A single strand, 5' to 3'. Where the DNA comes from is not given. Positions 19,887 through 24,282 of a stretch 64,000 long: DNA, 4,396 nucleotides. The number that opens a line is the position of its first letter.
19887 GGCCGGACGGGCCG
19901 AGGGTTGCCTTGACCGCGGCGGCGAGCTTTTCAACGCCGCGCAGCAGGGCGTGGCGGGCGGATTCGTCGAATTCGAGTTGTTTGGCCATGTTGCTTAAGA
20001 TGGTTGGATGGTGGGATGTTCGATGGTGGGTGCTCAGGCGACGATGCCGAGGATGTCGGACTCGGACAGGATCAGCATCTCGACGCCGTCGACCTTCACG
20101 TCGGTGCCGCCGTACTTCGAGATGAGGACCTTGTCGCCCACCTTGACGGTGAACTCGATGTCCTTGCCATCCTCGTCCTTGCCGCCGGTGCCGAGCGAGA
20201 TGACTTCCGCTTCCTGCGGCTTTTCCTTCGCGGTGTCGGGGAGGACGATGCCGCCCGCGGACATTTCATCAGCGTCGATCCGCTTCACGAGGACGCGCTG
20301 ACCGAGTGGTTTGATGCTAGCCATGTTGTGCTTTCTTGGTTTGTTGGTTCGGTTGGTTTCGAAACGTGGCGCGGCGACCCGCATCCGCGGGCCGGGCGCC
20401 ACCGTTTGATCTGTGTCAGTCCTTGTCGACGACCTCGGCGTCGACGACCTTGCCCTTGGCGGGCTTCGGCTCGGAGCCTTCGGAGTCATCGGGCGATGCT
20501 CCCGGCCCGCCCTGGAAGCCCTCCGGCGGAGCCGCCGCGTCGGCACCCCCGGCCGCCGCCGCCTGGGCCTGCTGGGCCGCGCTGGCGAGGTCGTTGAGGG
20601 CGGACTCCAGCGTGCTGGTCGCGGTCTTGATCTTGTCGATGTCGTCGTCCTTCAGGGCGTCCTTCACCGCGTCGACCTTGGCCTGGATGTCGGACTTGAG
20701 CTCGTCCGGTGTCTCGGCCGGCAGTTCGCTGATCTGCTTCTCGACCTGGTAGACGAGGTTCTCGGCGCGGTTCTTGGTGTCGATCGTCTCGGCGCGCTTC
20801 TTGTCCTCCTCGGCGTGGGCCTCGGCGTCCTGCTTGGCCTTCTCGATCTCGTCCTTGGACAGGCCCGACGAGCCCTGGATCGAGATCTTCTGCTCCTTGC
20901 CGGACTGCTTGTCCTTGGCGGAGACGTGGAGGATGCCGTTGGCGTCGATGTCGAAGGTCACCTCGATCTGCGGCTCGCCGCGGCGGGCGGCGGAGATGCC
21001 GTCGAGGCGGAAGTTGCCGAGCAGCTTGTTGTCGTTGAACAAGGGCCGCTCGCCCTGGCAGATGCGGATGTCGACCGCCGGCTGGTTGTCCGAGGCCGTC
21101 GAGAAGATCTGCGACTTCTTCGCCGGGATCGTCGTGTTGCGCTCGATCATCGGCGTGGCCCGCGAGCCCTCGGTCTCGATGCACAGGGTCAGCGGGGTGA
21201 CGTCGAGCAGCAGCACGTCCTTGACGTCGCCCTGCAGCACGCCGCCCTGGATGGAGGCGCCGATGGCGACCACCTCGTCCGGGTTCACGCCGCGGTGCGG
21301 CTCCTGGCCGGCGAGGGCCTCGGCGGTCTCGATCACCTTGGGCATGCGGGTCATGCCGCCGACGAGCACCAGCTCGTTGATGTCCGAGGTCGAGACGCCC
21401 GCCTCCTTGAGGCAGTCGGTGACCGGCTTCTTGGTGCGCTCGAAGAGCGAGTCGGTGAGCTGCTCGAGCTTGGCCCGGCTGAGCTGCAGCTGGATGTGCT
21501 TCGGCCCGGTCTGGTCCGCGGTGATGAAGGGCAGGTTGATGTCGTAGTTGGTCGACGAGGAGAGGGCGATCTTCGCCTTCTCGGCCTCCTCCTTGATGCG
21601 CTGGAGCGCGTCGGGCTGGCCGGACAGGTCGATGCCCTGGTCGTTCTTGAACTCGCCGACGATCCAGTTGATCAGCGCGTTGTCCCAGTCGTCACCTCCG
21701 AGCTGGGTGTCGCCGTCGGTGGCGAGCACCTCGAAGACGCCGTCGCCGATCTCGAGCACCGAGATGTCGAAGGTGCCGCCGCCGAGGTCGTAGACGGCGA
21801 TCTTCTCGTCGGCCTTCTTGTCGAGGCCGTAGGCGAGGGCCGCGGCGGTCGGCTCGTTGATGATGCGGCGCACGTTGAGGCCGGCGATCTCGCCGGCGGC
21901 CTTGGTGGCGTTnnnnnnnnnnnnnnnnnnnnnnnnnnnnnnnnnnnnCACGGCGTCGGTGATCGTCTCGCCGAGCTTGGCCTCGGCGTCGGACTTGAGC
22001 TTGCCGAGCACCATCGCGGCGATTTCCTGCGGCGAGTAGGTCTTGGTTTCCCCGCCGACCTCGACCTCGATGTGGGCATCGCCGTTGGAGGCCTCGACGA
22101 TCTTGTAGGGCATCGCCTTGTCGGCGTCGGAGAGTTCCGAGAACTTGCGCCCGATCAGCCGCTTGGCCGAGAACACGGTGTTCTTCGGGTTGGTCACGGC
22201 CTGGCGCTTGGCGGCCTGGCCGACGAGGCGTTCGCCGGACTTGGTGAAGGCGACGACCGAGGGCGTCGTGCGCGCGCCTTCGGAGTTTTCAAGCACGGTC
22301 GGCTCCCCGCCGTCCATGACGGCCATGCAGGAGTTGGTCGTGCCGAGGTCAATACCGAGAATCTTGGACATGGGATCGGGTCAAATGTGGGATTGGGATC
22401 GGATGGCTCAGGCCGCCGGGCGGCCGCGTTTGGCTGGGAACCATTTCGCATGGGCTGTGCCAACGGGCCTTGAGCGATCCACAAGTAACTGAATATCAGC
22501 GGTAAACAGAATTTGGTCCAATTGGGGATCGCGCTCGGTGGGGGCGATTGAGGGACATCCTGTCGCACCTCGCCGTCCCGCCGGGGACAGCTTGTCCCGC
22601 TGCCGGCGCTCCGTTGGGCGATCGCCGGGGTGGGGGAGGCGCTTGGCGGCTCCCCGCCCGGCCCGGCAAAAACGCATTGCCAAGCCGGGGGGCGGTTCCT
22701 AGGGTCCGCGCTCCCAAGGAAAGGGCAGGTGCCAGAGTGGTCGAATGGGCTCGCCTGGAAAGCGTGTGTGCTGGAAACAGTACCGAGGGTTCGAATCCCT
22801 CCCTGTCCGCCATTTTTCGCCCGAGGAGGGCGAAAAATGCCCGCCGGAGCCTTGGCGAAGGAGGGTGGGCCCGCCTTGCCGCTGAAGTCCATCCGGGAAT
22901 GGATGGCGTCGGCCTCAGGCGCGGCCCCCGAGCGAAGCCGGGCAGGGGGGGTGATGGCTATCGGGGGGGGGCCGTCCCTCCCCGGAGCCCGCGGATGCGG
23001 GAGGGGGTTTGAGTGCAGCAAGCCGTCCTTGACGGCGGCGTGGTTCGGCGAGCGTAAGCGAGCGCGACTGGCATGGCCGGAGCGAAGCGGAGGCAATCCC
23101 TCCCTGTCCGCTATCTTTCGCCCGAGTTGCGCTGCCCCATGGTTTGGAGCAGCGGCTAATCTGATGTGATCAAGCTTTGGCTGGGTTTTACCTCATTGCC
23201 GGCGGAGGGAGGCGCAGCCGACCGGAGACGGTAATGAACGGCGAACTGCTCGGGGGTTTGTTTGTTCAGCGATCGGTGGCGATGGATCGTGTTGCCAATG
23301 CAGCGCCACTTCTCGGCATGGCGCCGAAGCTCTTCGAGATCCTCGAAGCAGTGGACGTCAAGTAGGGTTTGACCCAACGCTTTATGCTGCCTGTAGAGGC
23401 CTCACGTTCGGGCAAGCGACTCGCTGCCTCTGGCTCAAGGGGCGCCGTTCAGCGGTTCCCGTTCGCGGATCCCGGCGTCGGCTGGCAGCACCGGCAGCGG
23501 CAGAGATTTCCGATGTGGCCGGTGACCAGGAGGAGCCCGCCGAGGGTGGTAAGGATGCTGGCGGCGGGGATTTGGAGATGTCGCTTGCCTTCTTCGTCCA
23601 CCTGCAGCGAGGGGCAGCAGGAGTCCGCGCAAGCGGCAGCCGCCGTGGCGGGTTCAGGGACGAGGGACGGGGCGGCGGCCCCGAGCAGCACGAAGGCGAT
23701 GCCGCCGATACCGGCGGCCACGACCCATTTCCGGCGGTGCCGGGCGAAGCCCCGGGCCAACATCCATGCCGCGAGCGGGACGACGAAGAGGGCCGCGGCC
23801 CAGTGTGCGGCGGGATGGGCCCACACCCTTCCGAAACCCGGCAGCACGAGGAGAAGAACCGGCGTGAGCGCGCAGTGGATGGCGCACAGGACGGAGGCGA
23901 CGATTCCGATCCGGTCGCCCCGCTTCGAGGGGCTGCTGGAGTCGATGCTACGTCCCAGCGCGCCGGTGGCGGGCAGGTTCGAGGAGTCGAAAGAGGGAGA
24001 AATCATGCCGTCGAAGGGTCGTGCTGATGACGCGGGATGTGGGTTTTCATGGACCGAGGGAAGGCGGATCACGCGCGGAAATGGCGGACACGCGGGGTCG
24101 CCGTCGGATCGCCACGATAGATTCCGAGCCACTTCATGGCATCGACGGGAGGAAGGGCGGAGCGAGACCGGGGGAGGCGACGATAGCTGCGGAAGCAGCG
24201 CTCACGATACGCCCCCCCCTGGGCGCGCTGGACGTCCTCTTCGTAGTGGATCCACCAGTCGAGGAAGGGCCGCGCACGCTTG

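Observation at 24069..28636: Back-to-back SF1B-like and SF1A-like helicase genes (3-nt spacer) in a tRNA-linked island: candidate undescribed two-motor defence or DNA-end-processing module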

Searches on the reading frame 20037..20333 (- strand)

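Call 83: search_protein_families(library=pfam, proteins=[window:20037-20333:-], max_evalue=0.01)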
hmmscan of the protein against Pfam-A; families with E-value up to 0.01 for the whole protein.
window:20037-20333:- (99 aa): 1 family
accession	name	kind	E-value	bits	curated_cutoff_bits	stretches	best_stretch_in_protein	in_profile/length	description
PF00166.26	Cpn10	-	1.5e-32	111.9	21.1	1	7-98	2-93/93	Chaperonin 10 Kd subunit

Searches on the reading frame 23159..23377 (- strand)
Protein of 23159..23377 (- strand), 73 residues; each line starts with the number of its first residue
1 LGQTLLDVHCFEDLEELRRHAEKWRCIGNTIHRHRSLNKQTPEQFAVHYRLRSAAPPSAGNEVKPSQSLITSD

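Call 83: search_protein_families(library=pfam, proteins=[window:23159-23377:-], max_evalue=0.01)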
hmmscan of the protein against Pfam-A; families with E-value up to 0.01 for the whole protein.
window:23159-23377:- (73 aa): 1 family
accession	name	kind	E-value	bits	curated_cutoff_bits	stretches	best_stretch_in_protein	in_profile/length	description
PF13683.12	rve_3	-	1.4e-05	25.2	26.5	1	5-42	30-67/67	Integrase core domain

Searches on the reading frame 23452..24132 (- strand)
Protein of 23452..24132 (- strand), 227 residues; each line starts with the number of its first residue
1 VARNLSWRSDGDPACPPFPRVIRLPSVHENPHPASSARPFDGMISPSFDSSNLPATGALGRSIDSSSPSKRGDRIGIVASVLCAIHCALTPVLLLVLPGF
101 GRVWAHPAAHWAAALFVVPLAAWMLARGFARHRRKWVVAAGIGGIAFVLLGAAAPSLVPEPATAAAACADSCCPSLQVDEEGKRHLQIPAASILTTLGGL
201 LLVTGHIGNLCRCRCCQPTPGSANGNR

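Call 3: search_protein_families(library=pfam, proteins=[window:23452-24132:-], max_evalue=0.01)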
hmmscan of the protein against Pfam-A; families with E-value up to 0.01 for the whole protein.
window:23452-24132:- (227 aa): 2 families
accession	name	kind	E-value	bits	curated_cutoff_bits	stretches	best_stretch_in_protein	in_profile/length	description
PF03203.19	MerC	-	2.3e-23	83.2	27.6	1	73-210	1-107/108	MerC mercury resistance protein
PF20176.3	DUF6541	-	0.009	14.8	29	0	91-158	269-338/646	Family of unknown function (DUF6541)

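Call 4: search_protein_families(library=padloc, proteins=[window:23452-24132:-], max_evalue=0.01)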
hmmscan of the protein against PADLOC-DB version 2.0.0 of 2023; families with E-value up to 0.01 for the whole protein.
window:23452-24132:- (227 aa): 0 families

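Call 5: search_protein_families(library=ncbifam, proteins=[window:23452-24132:-], max_evalue=0.01)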
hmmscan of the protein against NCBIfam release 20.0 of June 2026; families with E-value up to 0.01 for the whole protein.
window:23452-24132:- (227 aa): 0 families
